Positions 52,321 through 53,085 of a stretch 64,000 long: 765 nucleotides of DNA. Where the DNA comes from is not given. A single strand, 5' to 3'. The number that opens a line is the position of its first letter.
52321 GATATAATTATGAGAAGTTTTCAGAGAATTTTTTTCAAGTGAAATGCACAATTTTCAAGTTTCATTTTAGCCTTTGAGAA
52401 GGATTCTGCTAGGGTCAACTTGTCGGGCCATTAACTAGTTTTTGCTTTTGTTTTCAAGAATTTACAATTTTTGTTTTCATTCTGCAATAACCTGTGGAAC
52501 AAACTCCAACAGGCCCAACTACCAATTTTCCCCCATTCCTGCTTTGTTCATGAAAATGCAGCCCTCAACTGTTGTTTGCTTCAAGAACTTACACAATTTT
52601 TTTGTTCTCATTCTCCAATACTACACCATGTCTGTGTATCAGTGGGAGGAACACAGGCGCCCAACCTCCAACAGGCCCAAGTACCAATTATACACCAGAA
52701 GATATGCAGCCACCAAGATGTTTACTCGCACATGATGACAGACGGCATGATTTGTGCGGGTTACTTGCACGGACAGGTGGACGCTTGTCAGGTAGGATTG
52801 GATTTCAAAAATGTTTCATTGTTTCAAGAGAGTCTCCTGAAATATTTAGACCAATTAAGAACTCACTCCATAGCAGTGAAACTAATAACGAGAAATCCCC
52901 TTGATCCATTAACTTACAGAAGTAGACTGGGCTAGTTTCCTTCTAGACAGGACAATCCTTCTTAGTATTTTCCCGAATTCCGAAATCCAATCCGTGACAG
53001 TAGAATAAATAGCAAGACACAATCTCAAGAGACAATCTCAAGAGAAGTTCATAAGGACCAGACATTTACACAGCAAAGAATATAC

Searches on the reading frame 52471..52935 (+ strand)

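Call 43: search_protein_families(library=pfam, proteins=[window:52471-52935:+], max_evalue=0.001)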
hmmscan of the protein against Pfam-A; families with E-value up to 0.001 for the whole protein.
window:52471-52935:+ (154 aa): 1 family
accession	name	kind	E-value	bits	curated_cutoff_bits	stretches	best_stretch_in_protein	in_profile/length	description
PF00089.32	Trypsin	-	4.3e-07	30.4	20.6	1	53-107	121-177/220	Trypsin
